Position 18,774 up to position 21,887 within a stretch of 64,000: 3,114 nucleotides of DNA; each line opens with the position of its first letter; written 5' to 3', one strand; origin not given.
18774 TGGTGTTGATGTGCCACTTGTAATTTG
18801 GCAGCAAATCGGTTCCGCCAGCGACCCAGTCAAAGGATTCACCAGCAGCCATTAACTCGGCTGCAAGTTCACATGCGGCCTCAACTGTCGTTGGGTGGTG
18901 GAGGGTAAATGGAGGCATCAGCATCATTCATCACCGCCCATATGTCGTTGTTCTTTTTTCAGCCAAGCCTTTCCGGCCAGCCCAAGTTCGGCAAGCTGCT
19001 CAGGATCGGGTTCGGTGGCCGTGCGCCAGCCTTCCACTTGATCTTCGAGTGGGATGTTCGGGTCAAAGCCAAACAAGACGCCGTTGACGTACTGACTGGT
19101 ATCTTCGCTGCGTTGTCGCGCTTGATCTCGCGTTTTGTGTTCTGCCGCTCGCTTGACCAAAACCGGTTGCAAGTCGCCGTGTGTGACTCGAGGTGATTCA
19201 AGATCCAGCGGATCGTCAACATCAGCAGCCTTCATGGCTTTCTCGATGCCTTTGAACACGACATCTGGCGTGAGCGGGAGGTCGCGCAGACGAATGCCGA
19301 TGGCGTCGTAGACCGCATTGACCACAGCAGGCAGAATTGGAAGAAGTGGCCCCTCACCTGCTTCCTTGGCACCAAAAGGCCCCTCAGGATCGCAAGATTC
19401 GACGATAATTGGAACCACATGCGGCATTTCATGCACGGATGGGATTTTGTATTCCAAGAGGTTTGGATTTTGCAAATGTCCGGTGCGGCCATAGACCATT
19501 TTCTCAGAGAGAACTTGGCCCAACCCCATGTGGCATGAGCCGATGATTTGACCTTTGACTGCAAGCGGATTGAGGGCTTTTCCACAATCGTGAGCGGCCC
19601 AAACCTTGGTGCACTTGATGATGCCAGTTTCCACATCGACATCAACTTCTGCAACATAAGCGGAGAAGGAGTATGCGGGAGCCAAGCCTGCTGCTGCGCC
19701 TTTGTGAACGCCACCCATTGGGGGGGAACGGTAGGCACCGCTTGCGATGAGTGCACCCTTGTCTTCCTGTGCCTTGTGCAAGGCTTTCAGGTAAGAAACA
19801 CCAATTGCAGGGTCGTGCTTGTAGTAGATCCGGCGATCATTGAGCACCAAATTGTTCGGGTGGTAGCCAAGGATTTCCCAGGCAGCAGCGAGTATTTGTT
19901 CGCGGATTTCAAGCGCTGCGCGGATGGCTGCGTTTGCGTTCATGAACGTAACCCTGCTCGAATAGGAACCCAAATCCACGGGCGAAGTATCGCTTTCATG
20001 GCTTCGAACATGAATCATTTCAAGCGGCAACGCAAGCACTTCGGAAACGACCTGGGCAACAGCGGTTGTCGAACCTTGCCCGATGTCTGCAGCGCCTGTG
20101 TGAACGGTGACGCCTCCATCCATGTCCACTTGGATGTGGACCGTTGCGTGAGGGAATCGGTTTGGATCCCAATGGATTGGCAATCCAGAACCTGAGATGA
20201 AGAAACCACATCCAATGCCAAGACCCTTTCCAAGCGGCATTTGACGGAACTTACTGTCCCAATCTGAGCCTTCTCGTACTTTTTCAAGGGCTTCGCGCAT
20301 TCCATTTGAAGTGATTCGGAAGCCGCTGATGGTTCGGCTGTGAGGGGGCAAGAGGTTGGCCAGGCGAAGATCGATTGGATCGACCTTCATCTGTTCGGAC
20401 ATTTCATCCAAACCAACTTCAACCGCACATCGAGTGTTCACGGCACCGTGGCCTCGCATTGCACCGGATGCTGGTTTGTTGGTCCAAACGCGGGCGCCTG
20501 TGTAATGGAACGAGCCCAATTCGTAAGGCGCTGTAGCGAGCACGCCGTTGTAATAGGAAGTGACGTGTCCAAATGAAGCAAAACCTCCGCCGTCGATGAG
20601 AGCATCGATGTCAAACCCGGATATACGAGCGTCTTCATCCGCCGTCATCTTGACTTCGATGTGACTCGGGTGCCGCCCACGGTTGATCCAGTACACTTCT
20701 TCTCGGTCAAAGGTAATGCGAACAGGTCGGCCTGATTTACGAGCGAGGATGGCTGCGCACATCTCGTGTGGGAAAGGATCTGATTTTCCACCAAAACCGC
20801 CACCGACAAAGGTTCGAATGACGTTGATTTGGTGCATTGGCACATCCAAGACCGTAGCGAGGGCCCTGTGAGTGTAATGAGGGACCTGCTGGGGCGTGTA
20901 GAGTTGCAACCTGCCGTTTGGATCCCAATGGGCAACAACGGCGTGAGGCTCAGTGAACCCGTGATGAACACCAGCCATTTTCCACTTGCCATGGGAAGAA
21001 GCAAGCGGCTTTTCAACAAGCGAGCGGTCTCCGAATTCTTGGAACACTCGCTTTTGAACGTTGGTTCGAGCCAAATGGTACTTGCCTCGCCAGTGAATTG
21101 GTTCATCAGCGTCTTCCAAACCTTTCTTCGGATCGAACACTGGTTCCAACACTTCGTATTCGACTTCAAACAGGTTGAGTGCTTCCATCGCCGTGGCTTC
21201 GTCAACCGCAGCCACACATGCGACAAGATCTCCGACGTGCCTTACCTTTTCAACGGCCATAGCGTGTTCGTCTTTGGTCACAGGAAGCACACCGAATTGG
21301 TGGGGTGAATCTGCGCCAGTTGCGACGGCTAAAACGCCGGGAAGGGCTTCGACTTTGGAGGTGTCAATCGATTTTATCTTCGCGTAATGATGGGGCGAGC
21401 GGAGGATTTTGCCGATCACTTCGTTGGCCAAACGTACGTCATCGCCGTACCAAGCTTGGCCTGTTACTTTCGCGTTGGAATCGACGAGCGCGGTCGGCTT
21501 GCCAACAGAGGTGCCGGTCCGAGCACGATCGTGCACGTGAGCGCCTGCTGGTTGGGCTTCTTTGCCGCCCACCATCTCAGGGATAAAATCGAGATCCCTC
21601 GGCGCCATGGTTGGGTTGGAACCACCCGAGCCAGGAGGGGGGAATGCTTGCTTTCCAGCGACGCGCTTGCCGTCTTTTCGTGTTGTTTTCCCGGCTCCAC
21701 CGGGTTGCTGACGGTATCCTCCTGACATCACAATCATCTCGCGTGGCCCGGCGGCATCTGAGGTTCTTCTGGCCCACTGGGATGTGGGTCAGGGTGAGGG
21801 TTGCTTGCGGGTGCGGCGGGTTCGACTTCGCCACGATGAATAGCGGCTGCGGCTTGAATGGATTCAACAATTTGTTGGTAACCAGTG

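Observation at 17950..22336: Complete hcrCAB-like (4-hydroxybenzoyl-CoA reductase-type) molybdoenzyme in a presumed aerobic marine archaeon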

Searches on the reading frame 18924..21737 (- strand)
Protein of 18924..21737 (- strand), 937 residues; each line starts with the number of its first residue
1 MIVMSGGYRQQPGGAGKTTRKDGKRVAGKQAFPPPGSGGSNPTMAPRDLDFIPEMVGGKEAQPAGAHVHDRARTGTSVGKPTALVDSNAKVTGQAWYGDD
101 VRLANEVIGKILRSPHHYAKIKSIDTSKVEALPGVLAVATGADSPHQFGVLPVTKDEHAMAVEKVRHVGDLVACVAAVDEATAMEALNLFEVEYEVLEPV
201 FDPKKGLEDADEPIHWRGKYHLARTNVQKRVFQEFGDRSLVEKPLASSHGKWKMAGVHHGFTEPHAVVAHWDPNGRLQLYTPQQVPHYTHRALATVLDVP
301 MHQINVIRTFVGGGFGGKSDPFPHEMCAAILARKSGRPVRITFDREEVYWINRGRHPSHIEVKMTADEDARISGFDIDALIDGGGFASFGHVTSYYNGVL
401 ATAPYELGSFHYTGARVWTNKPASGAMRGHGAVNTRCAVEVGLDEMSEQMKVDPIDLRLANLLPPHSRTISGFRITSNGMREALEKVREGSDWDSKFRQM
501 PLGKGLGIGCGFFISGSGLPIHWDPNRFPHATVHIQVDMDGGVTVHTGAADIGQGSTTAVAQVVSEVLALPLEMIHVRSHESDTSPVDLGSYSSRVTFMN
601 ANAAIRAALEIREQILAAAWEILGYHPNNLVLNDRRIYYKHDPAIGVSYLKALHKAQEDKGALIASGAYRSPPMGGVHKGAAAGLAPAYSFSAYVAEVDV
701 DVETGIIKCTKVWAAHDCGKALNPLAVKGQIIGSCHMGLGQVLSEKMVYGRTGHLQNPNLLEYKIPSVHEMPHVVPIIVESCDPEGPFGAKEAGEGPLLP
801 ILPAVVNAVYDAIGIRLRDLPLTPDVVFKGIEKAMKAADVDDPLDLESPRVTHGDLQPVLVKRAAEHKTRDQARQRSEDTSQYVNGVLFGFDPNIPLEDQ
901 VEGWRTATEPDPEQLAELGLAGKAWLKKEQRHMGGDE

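Call 3: search_protein_families(library=pfam, proteins=[window:18924-21737:-])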
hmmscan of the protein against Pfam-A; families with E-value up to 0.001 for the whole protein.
window:18924-21737:- (937 aa): 3 families
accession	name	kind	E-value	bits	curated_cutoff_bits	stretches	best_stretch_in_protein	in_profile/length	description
PF20256.3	MoCoBD_2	-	7e-71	239.5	27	1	488-772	3-283/283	Molybdopterin cofactor-binding domain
PF02738.23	MoCoBD_1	-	7.2e-62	209.1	27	1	234-462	14-244/244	Molybdopterin cofactor-binding domain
PF01315.27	Ald_Xan_dh_C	-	5.1e-26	91.6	31.3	1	92-197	1-109/110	Aldehyde oxidase and xanthine dehydrogenase, a/b hammerhead domain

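Call 4: search_protein_families(library=ncbifam, proteins=[window:18924-21737:-], max_evalue=0.00001)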
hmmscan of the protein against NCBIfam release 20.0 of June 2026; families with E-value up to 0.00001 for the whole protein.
window:18924-21737:- (937 aa): 13 families
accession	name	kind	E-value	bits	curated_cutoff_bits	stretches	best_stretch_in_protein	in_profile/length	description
TIGR03194.1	4hydrxCoA_A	equivalog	5.6e-233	775.6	994.55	1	83-829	2-744/746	4-hydroxybenzoyl-CoA reductase subunit alpha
NF043082.1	XdhA_XDHase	equivalog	5.5e-154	514.2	780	1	78-834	1-755/758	xanthine dehydrogenase subunit XdhA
NF007426.0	PRK09970.1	equivalog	1.4e-151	506.1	916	1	76-832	4-756/761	xanthine dehydrogenase molybdenum-binding subunit XdhA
TIGR03196.1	pucD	equivalog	1.7e-115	387.1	783.65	1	78-825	3-752/763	xanthine dehydrogenase subunit D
TIGR03313.1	Se_sel_red_Mo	hypoth_equivalog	1.5e-95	320.7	1101.9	2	261-833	388-951/951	molybdopterin-dependent oxidoreductase Mo/Fe-S-binding subunit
NF040766.1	CODH_aero_grp5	exception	5.2e-91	306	950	1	77-828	4-782/785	aerobic carbon-monoxide dehydrogenase large subunit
NF041018.1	glyceraldDH_alpha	equivalog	1.2e-90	304.9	790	1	77-827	2-740/741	glyceraldehyde dehydrogenase subunit alpha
TIGR03311.1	Se_dep_XDH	equivalog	3e-89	300.2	830.45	2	75-619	159-682/848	selenium-dependent xanthine dehydrogenase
NF041671.1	peri_hyde_PaoC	equivalog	2e-85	287.6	1180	1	62-831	5-731/735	aldehyde oxidoreductase molybdenum-binding subunit PaoC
TIGR02416.1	CO_dehy_Mo_lg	equivalog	1.3e-82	278.2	991.15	1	91-829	6-769/770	aerobic carbon-monoxide dehydrogenase large subunit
TIGR02965.1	xanthine_xdhB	equivalog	1.2e-79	268.4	849.5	1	88-814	11-730/758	xanthine dehydrogenase molybdopterin binding subunit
NF045668.1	pterin_aldehy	equivalog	1.4e-79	268.3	1100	2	70-611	171-714/905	molybdopterin-dependent aldehyde oxidoreductase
TIGR02969.1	mam_aldehyde_ox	subfamily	1.5e-44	151.9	1912.3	1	70-604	568-1091/1330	aldehyde oxidase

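Call 5: search_solved_structures(query=window:18924-21737:-, show_alignments=1, max_evalue=1e-20)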
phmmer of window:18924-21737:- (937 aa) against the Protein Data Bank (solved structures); distinct sequences matched with E-value up to 1e-20: 42.
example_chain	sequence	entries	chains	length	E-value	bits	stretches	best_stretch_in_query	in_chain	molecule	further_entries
1rm6_A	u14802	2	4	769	7.8e-177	593.6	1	77-831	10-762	4-hydroxybenzoyl-CoA reductase alpha subunit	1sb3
8uem_A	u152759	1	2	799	1.8e-76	261.4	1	91-831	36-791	Carbon monoxide dehydrogenase (Large chain), CoxL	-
1n5w_B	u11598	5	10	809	2.8e-71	244.3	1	88-814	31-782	Carbon monoxide dehydrogenase large chain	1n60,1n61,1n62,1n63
1zxi_B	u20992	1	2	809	3.6e-71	243.9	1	88-814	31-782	Carbon monoxide dehydrogenase large chain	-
1t3q_B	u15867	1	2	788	5.5e-68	233.3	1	78-833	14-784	quinoline 2-oxidoreductase large subunit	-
7dqx_A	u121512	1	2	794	5.5e-66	226.7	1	78-833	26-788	6-hydroxypseudooxynicotine dehydrogenase complex subunit gamma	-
1ffu_B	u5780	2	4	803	4.4e-60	207.2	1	90-832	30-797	CUTL, MOLYBDOPROTEIN OF CARBON MONOXIDE DEHYDROGENASE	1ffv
5g5g_C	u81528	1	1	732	4.6e-58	200.5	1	62-827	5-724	PUTATIVE XANTHINE DEHYDROGENASE YAGS FAD-BINDING SUBUNIT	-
5g5h_C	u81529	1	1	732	4.7e-58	200.5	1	62-827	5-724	Aldehyde oxidoreductase molybdenum-binding subunit PaoC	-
3hrd_B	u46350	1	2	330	3.2e-52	181.2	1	513-830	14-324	Nicotinate dehydrogenase medium molybdopterin subunit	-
3hrd_A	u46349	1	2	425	5.1e-52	180.5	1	78-490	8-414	Nicotinate dehydrogenase large molybdopterin subunit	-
5y6q_C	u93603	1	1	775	8.6e-50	173.1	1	78-827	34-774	Aldehyde oxidase large subunit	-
1sij_A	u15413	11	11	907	2.6e-48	168.2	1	76-831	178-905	Aldehyde oxidoreductase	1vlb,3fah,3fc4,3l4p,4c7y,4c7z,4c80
1dgj_A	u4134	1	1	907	2.3e-46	161.8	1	74-611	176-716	ALDEHYDE OXIDOREDUCTASE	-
2ckj_A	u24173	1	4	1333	7.4e-45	156.8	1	77-813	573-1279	XANTHINE OXIDOREDUCTASE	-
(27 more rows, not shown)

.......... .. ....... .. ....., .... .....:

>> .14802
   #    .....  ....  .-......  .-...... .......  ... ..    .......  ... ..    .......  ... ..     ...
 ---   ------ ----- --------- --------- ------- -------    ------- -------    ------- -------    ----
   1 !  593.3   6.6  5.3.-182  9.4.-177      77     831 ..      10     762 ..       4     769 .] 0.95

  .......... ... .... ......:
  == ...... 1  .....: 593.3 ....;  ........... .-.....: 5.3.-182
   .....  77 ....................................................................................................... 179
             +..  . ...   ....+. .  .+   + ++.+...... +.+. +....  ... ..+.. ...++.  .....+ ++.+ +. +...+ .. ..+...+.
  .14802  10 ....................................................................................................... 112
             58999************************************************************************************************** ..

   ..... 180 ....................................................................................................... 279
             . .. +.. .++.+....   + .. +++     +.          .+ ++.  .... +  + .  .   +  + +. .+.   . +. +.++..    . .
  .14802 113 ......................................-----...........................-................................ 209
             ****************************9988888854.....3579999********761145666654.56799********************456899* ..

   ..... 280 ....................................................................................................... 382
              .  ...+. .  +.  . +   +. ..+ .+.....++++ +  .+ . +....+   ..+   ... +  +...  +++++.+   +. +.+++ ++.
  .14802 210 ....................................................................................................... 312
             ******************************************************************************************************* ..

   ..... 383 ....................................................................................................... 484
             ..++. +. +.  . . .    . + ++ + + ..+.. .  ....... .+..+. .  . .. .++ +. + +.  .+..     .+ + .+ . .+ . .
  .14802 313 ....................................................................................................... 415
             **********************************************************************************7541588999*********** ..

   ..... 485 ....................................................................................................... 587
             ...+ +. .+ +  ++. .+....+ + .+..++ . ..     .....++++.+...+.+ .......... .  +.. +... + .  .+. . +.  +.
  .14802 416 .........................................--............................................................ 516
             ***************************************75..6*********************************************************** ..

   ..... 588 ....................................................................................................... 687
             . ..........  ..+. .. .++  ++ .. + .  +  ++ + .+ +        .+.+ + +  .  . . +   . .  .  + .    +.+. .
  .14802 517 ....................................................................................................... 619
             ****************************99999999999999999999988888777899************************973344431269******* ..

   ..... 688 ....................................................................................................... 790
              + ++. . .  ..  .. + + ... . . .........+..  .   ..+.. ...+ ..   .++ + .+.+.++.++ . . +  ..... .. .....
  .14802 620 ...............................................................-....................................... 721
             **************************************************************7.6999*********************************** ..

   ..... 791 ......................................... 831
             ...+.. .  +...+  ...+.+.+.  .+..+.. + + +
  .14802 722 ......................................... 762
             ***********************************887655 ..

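Call 11: find_homologous_proteins(query=window:18924-21737:-, max_evalue=1e-30)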
Query window:18924-21737:- (937 aa): 7628 proteins with E <= 1e-30 among 8000 candidates; the best 120 are listed.
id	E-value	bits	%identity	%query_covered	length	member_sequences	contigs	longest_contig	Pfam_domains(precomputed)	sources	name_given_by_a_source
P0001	0.0e+0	2159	99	100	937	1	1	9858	PF02738.24,PF20256.4,PF01315.28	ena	-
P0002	0.0e+0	2124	97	100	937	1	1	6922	PF02738.24,PF20256.4,PF01315.28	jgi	-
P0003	0.0e+0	2122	97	100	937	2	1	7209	PF02738.24,PF20256.4,PF01315.28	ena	-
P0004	0.0e+0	2120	97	100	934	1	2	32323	PF02738.24,PF20256.4,PF01315.28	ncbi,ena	-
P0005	0.0e+0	2119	97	100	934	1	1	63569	PF02738.24,PF20256.4,PF01315.28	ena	-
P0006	0.0e+0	2117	97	100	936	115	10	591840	PF02738.24,PF20256.4,PF01315.28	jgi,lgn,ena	jgi:4-hydroxybenzoyl-CoA reductase alpha subunit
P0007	0.0e+0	2108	96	100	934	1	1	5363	PF02738.24,PF20256.4,PF01315.28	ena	-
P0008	0.0e+0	2106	96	100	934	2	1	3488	PF02738.24,PF20256.4,PF01315.28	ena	-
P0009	0.0e+0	2087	95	100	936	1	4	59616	PF02738.24,PF20256.4,PF01315.28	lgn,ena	-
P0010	0.0e+0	2086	95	100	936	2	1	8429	PF02738.24,PF20256.4,PF01315.28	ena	-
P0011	0.0e+0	2086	95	100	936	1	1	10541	PF02738.24,PF20256.4,PF01315.28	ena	-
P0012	0.0e+0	2081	95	100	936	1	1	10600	PF02738.24,PF20256.4,PF01315.28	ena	-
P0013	0.0e+0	2074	95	100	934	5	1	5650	PF02738.24,PF20256.4,PF01315.28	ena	-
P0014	0.0e+0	2019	92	100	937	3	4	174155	PF02738.24,PF20256.4,PF01315.28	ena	-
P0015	0.0e+0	2019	91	100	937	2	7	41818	PF02738.24,PF20256.4,PF01315.28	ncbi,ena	ncbi:MAG: 4-hydroxybenzoyl-CoA reductase subunit alpha [Candidatus Poseidoniaceae archaeon]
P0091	0.0e+0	1576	73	99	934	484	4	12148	PF02738.24,PF20256.4,PF01315.28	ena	-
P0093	0.0e+0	1565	72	100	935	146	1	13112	PF02738.24,PF20256.4,PF01315.28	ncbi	-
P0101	0.0e+0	1538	72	99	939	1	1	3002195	PF02738.24,PF20256.4,PF01315.28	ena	-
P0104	0.0e+0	1508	70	99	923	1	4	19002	PF02738.24,PF20256.4,PF01315.28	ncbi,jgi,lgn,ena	-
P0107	0.0e+0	1501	71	99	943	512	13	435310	PF02738.24,PF20256.4,PF01315.28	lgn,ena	-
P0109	0.0e+0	1498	70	99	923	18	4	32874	PF02738.24,PF20256.4,PF01315.28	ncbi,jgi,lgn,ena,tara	tara:strand:+ start:3903 stop:6674 length:2772 start_codon:yes stop_codon:yes gene_type:complete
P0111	0.0e+0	1494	70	99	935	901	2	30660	PF02738.24,PF20256.4,PF01315.28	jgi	jgi:4-hydroxybenzoyl-CoA reductase subunit alpha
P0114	0.0e+0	1489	69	100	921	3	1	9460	PF02738.24,PF20256.4,PF01315.28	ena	-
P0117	0.0e+0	1488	70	99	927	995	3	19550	PF02738.24,PF20256.4,PF01315.28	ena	-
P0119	0.0e+0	1485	70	99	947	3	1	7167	PF02738.24,PF20256.4,PF01315.28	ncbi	-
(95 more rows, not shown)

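Call 14: find_encoding_contigs(protein=P0006, flank=10000, max_places=2)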
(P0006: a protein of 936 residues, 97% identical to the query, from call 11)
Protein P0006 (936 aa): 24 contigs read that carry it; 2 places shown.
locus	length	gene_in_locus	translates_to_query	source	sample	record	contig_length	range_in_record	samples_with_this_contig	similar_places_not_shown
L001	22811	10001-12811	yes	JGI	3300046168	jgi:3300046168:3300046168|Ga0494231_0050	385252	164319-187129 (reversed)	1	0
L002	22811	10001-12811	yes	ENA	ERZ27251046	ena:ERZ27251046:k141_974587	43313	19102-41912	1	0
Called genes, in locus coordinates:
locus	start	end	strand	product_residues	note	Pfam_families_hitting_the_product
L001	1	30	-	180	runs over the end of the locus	PF00929:RNase_T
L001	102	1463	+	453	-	PF00082:Peptidase_S8 (faint)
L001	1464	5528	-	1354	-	-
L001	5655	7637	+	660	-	PF00082:Peptidase_S8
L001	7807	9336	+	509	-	PF01553:Acyltransferase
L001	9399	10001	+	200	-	PF13085:Fer2_3, PF00111:Fer2 (weak), PF01799:Fer2_2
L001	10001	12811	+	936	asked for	PF01315:Ald_Xan_dh_C, PF02738:MoCoBD_1, PF20256:MoCoBD_2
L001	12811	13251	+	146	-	PF00941:FAD_binding_5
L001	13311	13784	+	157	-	PF00941:FAD_binding_5 (weak)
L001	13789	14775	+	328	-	-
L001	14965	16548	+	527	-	PF14258:DUF4350 (faint)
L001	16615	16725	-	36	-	-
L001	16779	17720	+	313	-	PF20030:bpMoxR, PF07728:AAA_5, PF07726:AAA_3, PF17863:AAA_lid_2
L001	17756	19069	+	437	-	PF01882:DUF58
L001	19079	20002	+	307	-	-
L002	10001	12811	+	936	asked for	PF01315:Ald_Xan_dh_C, PF02738:MoCoBD_1, PF20256:MoCoBD_2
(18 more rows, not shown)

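Call 15: find_encoding_contigs(protein=P0101, flank=10000, max_places=2)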
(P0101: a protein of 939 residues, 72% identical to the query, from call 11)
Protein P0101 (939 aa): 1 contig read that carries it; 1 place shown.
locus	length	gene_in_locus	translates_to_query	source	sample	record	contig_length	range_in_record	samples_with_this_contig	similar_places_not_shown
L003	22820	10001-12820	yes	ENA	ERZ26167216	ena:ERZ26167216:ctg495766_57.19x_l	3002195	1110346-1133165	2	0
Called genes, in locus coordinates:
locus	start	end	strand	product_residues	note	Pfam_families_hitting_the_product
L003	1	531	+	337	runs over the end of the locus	PF00795:CN_hydrolase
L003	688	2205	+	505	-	PF01699:Na_Ca_ex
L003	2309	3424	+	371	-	PF02771:Acyl-CoA_dh_N, PF02770:Acyl-CoA_dh_M, PF00441:Acyl-CoA_dh_1, PF08028:Acyl-CoA_dh_2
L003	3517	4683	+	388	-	PF00487:FA_desaturase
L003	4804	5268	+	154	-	PF05099:TerB (faint), PF04391:DUF533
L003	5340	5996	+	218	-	PF12804:NTP_transf_3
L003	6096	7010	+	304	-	PF02625:XdhC_CoxI, PF13478:XdhC_C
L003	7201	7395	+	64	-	-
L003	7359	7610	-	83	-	-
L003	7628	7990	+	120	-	-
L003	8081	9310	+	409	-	PF00082:Peptidase_S8 (weak)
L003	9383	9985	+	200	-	PF13085:Fer2_3 (weak), PF00111:Fer2 (weak), PF01799:Fer2_2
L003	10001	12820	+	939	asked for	PF01315:Ald_Xan_dh_C, PF02738:MoCoBD_1, PF20256:MoCoBD_2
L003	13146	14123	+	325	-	PF00941:FAD_binding_5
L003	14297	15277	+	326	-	-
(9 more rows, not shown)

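Call 33: search_protein_representatives(protein=window:18924-21737:-)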
Query: 937 residues. Proteins with E-value up to 0.001 (for the whole library): 42089; up to 1e-10: 18433; up to 1e-30: 4600. The best 150 are listed.
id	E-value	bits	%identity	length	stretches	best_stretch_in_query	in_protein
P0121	7.6e-262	888.2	54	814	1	56-839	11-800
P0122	2.2e-223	760.9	50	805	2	78-623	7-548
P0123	8.0e-220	749.1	48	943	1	78-833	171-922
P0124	8.6e-209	712.6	45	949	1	73-836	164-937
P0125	1.1e-205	702.3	46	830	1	76-850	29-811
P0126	3.4e-205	700.7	45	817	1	64-833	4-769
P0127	4.6e-200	683.7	47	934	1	75-834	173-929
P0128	8.2e-189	646.5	44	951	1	69-834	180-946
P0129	2.0e-188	645.2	43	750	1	78-829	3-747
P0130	6.5e-180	617.1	42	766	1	84-835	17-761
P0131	1.5e-175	602.6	41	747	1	89-833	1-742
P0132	5.1e-172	590.9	44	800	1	82-828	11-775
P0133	1.6e-171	589.3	41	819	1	76-838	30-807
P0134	1.7e-170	585.9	45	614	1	259-837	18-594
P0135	3.6e-170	584.8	42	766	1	78-838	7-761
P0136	8.8e-163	560.3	40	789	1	77-839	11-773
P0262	4.8e-114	399.0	32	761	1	78-831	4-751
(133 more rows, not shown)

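Call 35: search_solved_structures(query=P0262, show_alignments=0, max_evalue=1e-40)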
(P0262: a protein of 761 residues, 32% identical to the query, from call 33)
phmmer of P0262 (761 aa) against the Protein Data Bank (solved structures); distinct sequences matched with E-value up to 1e-40: 40.
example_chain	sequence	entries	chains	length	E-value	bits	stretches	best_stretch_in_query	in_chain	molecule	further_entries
1rm6_A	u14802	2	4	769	3.6e-123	415.4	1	4-748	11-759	4-hydroxybenzoyl-CoA reductase alpha subunit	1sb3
8uem_A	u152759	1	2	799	3.2e-88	299.9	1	17-747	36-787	Carbon monoxide dehydrogenase (Large chain), CoxL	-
7dqx_A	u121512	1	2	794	5.4e-81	276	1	4-750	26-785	6-hydroxypseudooxynicotine dehydrogenase complex subunit gamma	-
4zoh_A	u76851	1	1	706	6.5e-81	275.7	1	3-743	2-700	Putative oxidoreductase molybdopterin-binding subunit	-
1ffu_B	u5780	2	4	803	3.4e-78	266.7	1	17-752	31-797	CUTL, MOLYBDOPROTEIN OF CARBON MONOXIDE DEHYDROGENASE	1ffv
1n5w_B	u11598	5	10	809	6.7e-74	252.5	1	17-734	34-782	Carbon monoxide dehydrogenase large chain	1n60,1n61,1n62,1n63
1zxi_B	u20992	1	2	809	9.1e-74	252.1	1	17-734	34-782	Carbon monoxide dehydrogenase large chain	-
1t3q_B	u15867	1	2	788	3e-70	240.4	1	16-753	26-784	quinoline 2-oxidoreductase large subunit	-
3hrd_A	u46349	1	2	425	8.1e-70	239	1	11-419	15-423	Nicotinate dehydrogenase large molybdopterin subunit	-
3sr6_C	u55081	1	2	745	1.7e-68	234.7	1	4-535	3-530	Xanthine dehydrogenase/oxidase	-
1fiq_C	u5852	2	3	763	1.7e-68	234.6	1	4-535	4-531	XANTHINE OXIDASE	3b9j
3etr_C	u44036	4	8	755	1.8e-68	234.6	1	4-535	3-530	Xanthine dehydrogenase/oxidase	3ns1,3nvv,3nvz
3nrz_C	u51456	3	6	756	1.8e-68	234.6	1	4-535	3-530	Xanthine dehydrogenase/oxidase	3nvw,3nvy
3eub_C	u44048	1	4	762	1.9e-68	234.5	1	4-535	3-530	Xanthine dehydrogenase/oxidase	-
1n5x_A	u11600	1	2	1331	1.5e-67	231.6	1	4-535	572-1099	Xanthine Dehydrogenase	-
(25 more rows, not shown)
